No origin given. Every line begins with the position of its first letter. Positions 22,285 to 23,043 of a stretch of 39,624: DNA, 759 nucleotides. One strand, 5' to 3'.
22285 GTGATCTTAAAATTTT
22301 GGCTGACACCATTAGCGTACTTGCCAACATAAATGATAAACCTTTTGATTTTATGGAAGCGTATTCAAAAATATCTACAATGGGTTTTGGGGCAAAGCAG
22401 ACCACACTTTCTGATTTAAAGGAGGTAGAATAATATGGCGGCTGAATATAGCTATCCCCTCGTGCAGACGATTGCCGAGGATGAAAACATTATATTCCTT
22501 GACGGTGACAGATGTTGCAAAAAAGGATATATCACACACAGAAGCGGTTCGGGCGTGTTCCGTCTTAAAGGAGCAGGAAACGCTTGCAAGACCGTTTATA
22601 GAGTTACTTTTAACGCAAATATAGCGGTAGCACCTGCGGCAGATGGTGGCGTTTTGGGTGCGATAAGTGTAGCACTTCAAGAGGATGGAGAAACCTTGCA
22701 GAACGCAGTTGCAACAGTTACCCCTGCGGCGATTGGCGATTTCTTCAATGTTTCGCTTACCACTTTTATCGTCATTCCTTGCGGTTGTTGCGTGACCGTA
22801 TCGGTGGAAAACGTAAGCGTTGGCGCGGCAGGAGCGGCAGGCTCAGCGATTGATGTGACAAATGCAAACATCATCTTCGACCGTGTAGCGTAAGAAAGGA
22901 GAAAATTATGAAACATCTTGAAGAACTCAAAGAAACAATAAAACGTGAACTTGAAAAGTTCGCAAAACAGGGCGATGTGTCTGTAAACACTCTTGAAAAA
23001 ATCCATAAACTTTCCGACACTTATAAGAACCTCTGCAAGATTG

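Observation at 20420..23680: Orphan accessory cassette of low-complexity, Cys-rich and jelly-roll proteins between the lysis and early regions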

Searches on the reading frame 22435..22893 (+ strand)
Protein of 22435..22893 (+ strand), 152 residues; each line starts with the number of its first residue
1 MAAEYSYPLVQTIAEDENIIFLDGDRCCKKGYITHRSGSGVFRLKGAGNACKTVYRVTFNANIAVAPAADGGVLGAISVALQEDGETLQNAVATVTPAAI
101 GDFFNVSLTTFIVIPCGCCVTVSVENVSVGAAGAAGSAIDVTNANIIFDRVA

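Call 6: search_protein_families(library=pfam, proteins=[window:22435-22893:+], max_evalue=1)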
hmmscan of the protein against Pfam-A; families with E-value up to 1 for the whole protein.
window:22435-22893:+ (152 aa): 0 families

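Call 7: search_protein_families(library=phrogs, proteins=[window:22435-22893:+], max_evalue=0.1)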
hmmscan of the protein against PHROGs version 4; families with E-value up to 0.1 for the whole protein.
window:22435-22893:+ (152 aa): 1 family
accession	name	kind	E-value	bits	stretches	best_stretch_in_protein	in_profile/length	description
phrog_20016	-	unknown function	5.2e-37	127.6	1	3-152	2-141/141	-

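Call 9: search_dna_similar(query=window:22435-22893:+, collection=phages, mode=protein, max_rows=40, max_evalue=0.001)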
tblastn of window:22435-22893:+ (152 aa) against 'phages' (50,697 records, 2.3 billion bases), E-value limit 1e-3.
Records with a match: 15; places in all: 15; records where one place covers at least 80% of the query: 13.
Best place of each record, by identity: <60% 15.
By first word of the organism name: Bacteriophage 11; Dulem 3; Butyrivibrio 1.
By host as written in the record: - 11; Propithecus coquereli 2; Butyrivibrio fibrisolvens DSM 3071 1; Varecia variegata 1.
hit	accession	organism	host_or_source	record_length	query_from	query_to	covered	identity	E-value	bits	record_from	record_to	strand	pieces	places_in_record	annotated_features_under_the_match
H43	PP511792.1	Dulem virus 33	Propithecus coquereli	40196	4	152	98%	44.3%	2e-25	106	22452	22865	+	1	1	hypothetical protein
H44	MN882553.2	Butyrivibrio virus Ceridwen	Butyrivibrio fibrisolvens DSM 3071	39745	1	152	100%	42.9%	2e-24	103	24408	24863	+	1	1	hypothetical protein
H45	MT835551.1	Bacteriophage sp.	human fecal samples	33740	3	152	99%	40.0%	1e-22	98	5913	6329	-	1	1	record has no annotation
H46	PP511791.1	Dulem virus 39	Propithecus coquereli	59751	10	152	94%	41.0%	5e-21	94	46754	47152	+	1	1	hypothetical protein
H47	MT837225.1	Bacteriophage sp.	human fecal samples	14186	3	152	99%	37.3%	1e-19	89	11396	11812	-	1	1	record has no annotation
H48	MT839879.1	Bacteriophage sp.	human fecal samples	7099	1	152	100%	36.6%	4e-19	88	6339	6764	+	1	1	record has no annotation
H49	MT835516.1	Bacteriophage sp.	human fecal samples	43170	1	152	100%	36.2%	3e-19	89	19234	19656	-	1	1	record has no annotation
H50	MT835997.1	Bacteriophage sp.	human fecal samples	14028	1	152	100%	35.9%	3e-17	83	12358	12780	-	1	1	record has no annotation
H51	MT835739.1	Bacteriophage sp.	human fecal samples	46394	1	152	100%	35.3%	3e-16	80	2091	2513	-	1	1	record has no annotation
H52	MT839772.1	Bacteriophage sp.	human fecal samples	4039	3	152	99%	35.7%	5e-17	82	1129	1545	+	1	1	record has no annotation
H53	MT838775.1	Bacteriophage sp.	human fecal samples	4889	3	152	99%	35.7%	5e-17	82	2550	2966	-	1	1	record has no annotation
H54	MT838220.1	Bacteriophage sp.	human fecal samples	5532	3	152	99%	34.7%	4e-15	77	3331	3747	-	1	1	record has no annotation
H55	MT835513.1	Bacteriophage sp.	human fecal samples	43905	3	152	99%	32.7%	5e-18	85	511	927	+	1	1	record has no annotation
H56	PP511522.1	Dulem virus 35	Varecia variegata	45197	10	119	72%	35.4%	1e-10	64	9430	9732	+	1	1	hypothetical protein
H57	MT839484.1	Bacteriophage sp.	human fecal samples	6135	35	119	56%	36.5%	3e-8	57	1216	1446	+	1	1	record has no annotation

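Call 10: get_annotated_region(hit=H44, flank=6000)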
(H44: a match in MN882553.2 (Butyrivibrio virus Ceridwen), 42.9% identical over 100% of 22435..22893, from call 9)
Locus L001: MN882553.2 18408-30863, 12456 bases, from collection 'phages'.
description: Butyrivibrio virus Ceridwen, complete genome.
organism: Butyrivibrio virus Ceridwen (NCBI taxid 2696359)
taxonomy: Viruses; Duplodnaviria; Heunggongvirae; Uroviricota; Caudoviricetes
host: Butyrivibrio fibrisolvens DSM 3071; source: -; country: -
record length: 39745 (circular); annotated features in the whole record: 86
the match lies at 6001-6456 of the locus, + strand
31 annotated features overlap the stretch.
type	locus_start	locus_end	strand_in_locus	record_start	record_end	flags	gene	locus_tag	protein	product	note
CDS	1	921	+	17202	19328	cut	-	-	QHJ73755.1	hypothetical protein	Hypothetical coding region with unknown function. ORF predicted by Phanotate-v1.1.2, Prodigal-v2.6.3.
CDS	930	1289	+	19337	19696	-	-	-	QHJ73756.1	hypothetical protein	Hypothetical coding region with unknown function. ORF predicted by GeneMarkS-2, Glimmer3, Phanotate-v1.1.2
CDS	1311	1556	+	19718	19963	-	-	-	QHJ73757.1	hypothetical protein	Hypothetical coding region with unknown function. ORF predicted by GeneMarkS-2, Glimmer3, Phanotate-v1.1.2, ...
regulatory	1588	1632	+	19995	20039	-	-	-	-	terminator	Predicted by FindTerm v2.8.1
CDS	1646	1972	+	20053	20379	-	-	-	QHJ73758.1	hypothetical protein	Hypothetical coding region with unknown function. ORF predicted by Phanotate-v1.1.2, Prodigal-v2.6.3. Alternative ORF ...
CDS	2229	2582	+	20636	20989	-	-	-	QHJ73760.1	hypothetical protein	Hypothetical coding region with unknown function. ORF predicted by GeneMarkS-2, Glimmer3, Phanotate-v1.1.2, ...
CDS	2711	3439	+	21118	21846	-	-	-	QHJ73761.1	hypothetical protein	Pfam endo-beta-N-acetylglucosaminidase domain 17-157bp (PF01832.20), putative peptidoglycan binding domain 1 184-239bp ...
regulatory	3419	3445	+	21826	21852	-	-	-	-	promoter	promoter predicted by PhagePromoter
CDS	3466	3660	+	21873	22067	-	-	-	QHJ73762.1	hypothetical protein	Hypothetical coding region with unknown function. ORF predicted by GeneMarkS-2, Glimmer3, Phanotate-v1.1.2, ...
CDS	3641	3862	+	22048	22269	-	-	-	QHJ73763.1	hypothetical protein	Hypothetical coding region with unknown function. ORF predicted by Phanotate-v1.1.2, Prodigal-v2.6.3, starting with ...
regulatory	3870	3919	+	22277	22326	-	-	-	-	terminator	Predicted by FindTerm v2.8.1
CDS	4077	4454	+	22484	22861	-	-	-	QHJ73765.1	hypothetical protein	Similar to unchracterised hypothetical protein in Geobacillus phage GBK2 (VOG5369, YP_009010506.1). ORF predicted by ...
CDS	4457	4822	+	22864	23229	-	-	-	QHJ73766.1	hypothetical protein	Hypothetical coding region with unknown function. ORF predicted by GeneMarkS-2, Glimmer3, Phanotate-v1.1.2, ...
CDS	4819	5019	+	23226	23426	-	-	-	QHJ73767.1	hypothetical protein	Hypothetical coding region with unknown function. ORF predicted by GeneMarkS-2, Phanotate-v1.1.2, Prodigal-v2.6.3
CDS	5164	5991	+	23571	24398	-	-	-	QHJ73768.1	hypothetical protein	Hypothetical coding region with unknown function. ORF predicted by GeneMarkS-2, Phanotate-v1.1.2, Prodigal-v2.6.3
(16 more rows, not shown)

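Call 11: get_annotated_region(hit=H43, flank=6000)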
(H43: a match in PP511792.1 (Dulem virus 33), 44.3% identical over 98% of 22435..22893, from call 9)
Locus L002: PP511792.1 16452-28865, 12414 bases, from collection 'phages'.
description: Dulem virus 33 isolate Duke_28FS_2, complete genome.
organism: Dulem virus 33 (NCBI taxid 3145751)
taxonomy: Viruses; Duplodnaviria; Heunggongvirae; Uroviricota; Caudoviricetes
host: Propithecus coquereli; source: feces; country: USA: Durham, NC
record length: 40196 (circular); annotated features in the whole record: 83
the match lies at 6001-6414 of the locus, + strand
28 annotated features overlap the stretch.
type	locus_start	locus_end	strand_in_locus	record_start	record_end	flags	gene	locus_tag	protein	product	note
CDS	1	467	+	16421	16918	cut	-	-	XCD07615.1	hypothetical protein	-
CDS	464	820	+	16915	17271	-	-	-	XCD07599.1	hypothetical protein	-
CDS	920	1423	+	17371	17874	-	-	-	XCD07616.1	hypothetical protein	-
CDS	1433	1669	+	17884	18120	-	-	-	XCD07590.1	hypothetical protein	-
CDS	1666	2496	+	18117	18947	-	-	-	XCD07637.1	PGrP protein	-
CDS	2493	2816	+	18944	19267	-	-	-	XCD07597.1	hypothetical protein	-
CDS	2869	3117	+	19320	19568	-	-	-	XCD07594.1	hypothetical protein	-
CDS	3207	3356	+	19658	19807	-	-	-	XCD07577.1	hypothetical protein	-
CDS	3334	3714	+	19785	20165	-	-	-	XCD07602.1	hypothetical protein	-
CDS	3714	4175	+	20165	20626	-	-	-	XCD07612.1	hypothetical protein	-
CDS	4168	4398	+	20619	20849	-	-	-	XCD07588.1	hypothetical protein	-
CDS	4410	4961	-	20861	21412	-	-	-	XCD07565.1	endonuclease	-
CDS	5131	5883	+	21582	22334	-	-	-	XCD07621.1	hypothetical protein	-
CDS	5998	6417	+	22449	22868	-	-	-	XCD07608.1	hypothetical protein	-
CDS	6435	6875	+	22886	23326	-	-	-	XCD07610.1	hypothetical protein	-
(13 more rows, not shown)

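Call 12: search_protein_families(library=ncbifam, proteins=[window:22435-22893:+], max_evalue=1)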
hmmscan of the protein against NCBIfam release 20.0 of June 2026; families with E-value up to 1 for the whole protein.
window:22435-22893:+ (152 aa): 0 families

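Call 13: search_solved_structures(query=window:22435-22893:+, max_evalue=10)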
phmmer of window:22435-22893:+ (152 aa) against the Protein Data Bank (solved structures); distinct sequences matched with E-value up to 10: 2.
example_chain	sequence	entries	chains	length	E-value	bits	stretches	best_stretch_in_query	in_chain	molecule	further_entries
6guw_A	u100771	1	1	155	0.77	12.9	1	45-119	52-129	POZ (BTB) and AT hook-containing zinc finger 1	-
5vm8_A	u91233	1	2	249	1.3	12.1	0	19-60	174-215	Ribosomal RNA small subunit methyltransferase E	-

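Call 15: find_homologous_proteins(query=window:22435-22893:+, max_evalue=0.001)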
Query window:22435-22893:+ (152 aa): 2929 proteins with E <= 0.001 among 3368 candidates; the best 120 are listed.
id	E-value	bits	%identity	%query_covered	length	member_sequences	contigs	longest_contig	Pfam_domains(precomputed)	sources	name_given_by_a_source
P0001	1.8e-91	321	99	100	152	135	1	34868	-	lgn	-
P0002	2.6e-89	314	97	100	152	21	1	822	-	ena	-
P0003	1.7e-86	305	94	100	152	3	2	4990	-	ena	-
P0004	7.6e-86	303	94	100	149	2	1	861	-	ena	-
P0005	2.4e-85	302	94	100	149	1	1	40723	-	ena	-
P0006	3.6e-85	301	92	100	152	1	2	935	-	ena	-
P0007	2.0e-84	299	95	99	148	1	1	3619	-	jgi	jgi:hypothetical protein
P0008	5.0e-84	297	93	100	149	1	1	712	-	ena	-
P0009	8.3e-84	297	94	100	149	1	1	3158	-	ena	-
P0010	1.2e-83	296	91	100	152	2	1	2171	-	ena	-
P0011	1.3e-83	296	90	100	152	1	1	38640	-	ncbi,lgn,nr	ncbi:MAG: hypothetical protein U0M02_06890 [Acutalibacteraceae bacterium]|nr:hypothetical protein [A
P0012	1.7e-83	296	93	100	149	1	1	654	-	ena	-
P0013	1.8e-83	295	91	100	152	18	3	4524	-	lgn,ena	-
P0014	4.8e-83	294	91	100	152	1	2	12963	-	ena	-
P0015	1.3e-82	293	91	100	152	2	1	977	-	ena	-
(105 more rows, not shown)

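Call 28: find_related_loci(query=A2, collection=viral_contigs, flank=7000)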
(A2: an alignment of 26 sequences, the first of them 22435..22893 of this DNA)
Query A2 (152 aa) in viral_contigs; peptide patterns used: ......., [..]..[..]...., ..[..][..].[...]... (x = any residue, [..] = any of these).
504 stretches matched a pattern; 444 encode a relative of the query (tblastn E <= 1e-3); the best 80 are kept; 80 distinct loci.
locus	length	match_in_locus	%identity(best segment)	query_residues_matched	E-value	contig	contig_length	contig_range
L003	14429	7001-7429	65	1-152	7e-56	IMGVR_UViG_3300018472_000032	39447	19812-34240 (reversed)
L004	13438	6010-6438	62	1-152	1e-54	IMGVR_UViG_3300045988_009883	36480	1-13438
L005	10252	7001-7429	59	1-152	3e-53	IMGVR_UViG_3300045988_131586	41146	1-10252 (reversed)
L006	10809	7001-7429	59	1-152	5e-53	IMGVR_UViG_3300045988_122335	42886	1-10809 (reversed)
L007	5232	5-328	74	39-152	3e-46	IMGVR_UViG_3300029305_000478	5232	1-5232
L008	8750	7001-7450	49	3-152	1e-38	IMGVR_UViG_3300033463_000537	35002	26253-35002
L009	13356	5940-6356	46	3-151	5e-38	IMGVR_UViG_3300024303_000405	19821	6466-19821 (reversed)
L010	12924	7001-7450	48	3-152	4e-38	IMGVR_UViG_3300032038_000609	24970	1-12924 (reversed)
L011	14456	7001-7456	46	1-152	9e-37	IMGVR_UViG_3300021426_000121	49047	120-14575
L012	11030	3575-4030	46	1-152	9e-37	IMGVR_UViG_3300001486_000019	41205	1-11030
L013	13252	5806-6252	47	3-152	1e-36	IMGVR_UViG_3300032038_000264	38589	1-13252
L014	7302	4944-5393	46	3-152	4e-36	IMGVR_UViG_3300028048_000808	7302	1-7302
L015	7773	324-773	46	3-152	4e-36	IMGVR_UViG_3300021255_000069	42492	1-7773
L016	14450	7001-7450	48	3-152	4e-36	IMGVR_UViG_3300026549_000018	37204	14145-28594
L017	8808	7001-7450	47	3-152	2e-36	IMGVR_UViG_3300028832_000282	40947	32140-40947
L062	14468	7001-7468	44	3-152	3e-32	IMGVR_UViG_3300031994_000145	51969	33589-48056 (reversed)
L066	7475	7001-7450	46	3-152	1e-31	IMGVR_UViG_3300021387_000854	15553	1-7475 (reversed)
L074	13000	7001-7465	44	3-152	8e-32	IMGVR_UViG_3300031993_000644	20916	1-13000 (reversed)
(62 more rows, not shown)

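Call 36: search_solved_structures(query=A4, max_evalue=10, show_alignments=2)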
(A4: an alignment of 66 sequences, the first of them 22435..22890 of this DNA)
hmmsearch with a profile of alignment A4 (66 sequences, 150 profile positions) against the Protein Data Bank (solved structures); distinct sequences matched with E-value up to 10: 0.

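Call 39: find_homologous_proteins(query=A4, max_evalue=0.001)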
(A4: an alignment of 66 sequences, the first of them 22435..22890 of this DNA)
Query A4 (66 sequences) (152 aa, profile of the alignment): 8000 proteins with E <= 0.001 among 8000 candidates; the best 120 are listed.
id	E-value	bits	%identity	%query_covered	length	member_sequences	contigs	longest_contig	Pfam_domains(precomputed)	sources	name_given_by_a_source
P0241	4.8e-78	278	47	99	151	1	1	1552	-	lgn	-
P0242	5.3e-78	278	47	99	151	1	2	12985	-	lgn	-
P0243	9.9e-78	277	48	99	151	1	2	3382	-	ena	-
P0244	1.2e-77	277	45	99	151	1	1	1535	-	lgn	-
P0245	1.7e-77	276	46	99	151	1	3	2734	-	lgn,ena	-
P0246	1.7e-77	276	47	99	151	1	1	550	-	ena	-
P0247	1.9e-77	276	45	99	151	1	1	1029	-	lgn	-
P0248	1.9e-77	276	45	99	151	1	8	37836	-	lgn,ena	-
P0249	2.0e-77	276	46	99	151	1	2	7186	-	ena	-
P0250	2.2e-77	276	46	99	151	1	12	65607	-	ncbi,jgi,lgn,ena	-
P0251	2.4e-77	276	45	99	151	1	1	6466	-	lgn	-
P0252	2.7e-77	276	45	99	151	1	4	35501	-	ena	-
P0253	2.7e-77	276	45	99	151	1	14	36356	-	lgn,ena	-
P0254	2.8e-77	275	46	99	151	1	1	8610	-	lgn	-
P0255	3.0e-77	275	47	99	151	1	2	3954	-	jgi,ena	-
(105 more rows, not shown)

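Call 47: predict_structure(alignment_id=A5)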
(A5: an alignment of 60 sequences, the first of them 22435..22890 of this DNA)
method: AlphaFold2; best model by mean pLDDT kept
length: 152 residues; sequences in the alignment: 60
mean_pLDDT: 87.6   pTM: 0.82
mean pLDDT of the five models: 87.6, 82.6, 80.8, 80.4, 76.1
residues with pLDDT >= 90: 91; 70-90: 52; 50-70: 6; < 50: 3
segments of 3 or more residues with pLDDT < 50: 26-28
pLDDT, mean of each block of 10 residues (from residue 1): 87 93 61 79 84 92 92 90 92 92 94 92 91 83 92 86
secondary structure, 60 per line:
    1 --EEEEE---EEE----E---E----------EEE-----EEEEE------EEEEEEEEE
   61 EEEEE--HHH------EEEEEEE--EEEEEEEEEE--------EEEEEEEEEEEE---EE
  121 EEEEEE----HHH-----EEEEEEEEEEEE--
elements in order: E3-7 E11-13 E33-35 E41-45 E52-65 E77-83 E86-95 E104-115 E119-126 E139-150

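Call 50: fold_search(model_id=the predicted structure, library=pdb)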
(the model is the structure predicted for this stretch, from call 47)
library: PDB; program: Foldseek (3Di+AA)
matches with E <= 10: 1815; with E <= 0.001: 155
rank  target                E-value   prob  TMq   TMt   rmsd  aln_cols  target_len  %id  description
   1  9h3d_E                1.3e-06  1.00  0.69  0.71   3.8       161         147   12  F-ENA exosporium anchoring complex between ExsF and a peptide derived from the N-terminus of F-Anchor (released 2025-03-12)
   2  7r1m_A                1.7e-06  1.00  0.68  0.67   4.5       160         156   12  Crystal structure of ExsFA, a Bacillus cereus spore exosporium protein (released 2023-02-15)
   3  9h3d_D                1.9e-06  1.00  0.69  0.71   3.8       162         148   12  F-ENA exosporium anchoring complex between ExsF and a peptide derived from the N-terminus of F-Anchor (released 2025-03-12)
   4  8d02                  2.0e-06  1.00  0.70  0.71   4.1       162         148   10  Crystal Structure of Bacillus anthracis BxpB (released 2023-05-24)
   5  6zt0_A                4.9e-06  1.00  0.55  0.58   8.9       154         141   12  Crystal structure of the Eiger TNF domain/Grindelwald extracellular domain complex (released 2021-03-03)
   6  3twi_A                5.2e-06  1.00  0.63  0.70   3.5       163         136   16  Variable Lymphocyte Receptor Recognition of the Immunodominant Glycoprotein of Bacillus anthracis Spores (released 2012-03-14)
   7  9h38_M                5.2e-06  1.00  0.62  0.69   4.7       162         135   15  C-terminal domain of the F-ENA tip fibrillum F-BclA from Bacillus thuringiensis (released 2025-03-12)
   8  7r1m_B                5.5e-06  1.00  0.66  0.66   5.5       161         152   13  Crystal structure of ExsFA, a Bacillus cereus spore exosporium protein (released 2023-02-15)
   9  3tyj                  5.8e-06  1.00  0.62  0.69   3.7       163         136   16  Bacillus collagen-like protein of anthracis P159S mutant (released 2012-03-14)
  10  9h38_B                5.8e-06  1.00  0.63  0.69   7.9       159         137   12  C-terminal domain of the F-ENA tip fibrillum F-BclA from Bacillus thuringiensis (released 2025-03-12)
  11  9h38_K                6.1e-06  1.00  0.63  0.68   7.7       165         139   13  C-terminal domain of the F-ENA tip fibrillum F-BclA from Bacillus thuringiensis (released 2025-03-12)
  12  9h38_S                6.5e-06  1.00  0.62  0.68   7.8       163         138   13  C-terminal domain of the F-ENA tip fibrillum F-BclA from Bacillus thuringiensis (released 2025-03-12)
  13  1rj7_K                6.5e-06  1.00  0.55  0.58   4.5       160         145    9  Crystal structure of EDA-A1 (released 2003-12-09)
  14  9h38_R                7.2e-06  1.00  0.61  0.65   3.6       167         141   15  C-terminal domain of the F-ENA tip fibrillum F-BclA from Bacillus thuringiensis (released 2025-03-12)
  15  9h38_L                7.6e-06  1.00  0.62  0.67   3.8       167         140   13  C-terminal domain of the F-ENA tip fibrillum F-BclA from Bacillus thuringiensis (released 2025-03-12)
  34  1wck                  2.9e-05  1.00  0.60  0.66   3.8       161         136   15  Crystal structure of the C-terminal domain of BclA, the major antigen of the exosporium of the Bacillus anthracis spore. (released 2005-10-25)
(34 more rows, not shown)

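Call 51: fold_search(model_id=the predicted structure, library=viral)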
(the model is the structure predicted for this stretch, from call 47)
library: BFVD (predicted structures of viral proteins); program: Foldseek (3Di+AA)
matches with E <= 10: 1835; with E <= 0.001: 432
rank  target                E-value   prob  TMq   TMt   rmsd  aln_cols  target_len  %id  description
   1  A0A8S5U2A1            1.4e-12  1.00  0.82  0.91   1.9       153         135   28  Uncharacterized protein [Siphoviridae sp. ctqzz19]
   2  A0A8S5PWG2            5.9e-10  1.00  0.77  0.85   2.0       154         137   20  Uncharacterized protein [Myoviridae sp. ctWiL39]
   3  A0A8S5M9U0            6.6e-10  1.00  0.76  0.84   2.6       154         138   16  Uncharacterized protein [Siphoviridae sp. ctv4j104]
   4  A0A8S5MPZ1            2.7e-09  1.00  0.72  0.84   2.7       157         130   17  Uncharacterized protein [Podoviridae sp. ctoqT5]
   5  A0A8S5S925            3.0e-09  1.00  0.78  0.83   2.2       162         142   18  BclA protein [Phage sp. ctGns7]
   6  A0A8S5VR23            5.2e-09  1.00  0.73  0.81   2.3       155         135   19  (no name in the UniProt tables at hand)
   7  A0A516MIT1            2.1e-08  1.00  0.65  0.28   4.1       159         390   16  (no name in the UniProt tables at hand)
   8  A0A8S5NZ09            4.6e-08  1.00  0.67  0.71   3.8       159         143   21  Uncharacterized protein [Siphoviridae sp. ctiMP24]
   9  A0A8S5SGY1            6.5e-08  1.00  0.74  0.77   2.5       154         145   16  BclA protein [Siphoviridae sp. ctzyE57]
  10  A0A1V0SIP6            7.3e-08  1.00  0.61  0.23   8.3       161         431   21  Collagen triple helix repeat motif-containing protein [Klosneuvirus KNV1]
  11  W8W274                9.1e-08  1.00  0.65  0.39   4.5       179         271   14  Uncharacterized protein [Invertebrate iridescent virus 30]
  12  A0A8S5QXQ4            2.0e-07  1.00  0.71  0.70   3.3       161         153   16  Uncharacterized protein [Siphoviridae sp. ct9lR64]
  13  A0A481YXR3            2.2e-07  1.00  0.62  0.44   3.4       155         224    7  Uncharacterized protein [Marseillevirus LCMAC201]
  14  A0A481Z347            2.5e-07  1.00  0.58  0.29   4.4       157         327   11  Uncharacterized protein (Fragment) [Mimivirus LCMiAC02]
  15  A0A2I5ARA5            2.6e-07  1.00  0.69  0.59   3.9       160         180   10  (no name in the UniProt tables at hand)
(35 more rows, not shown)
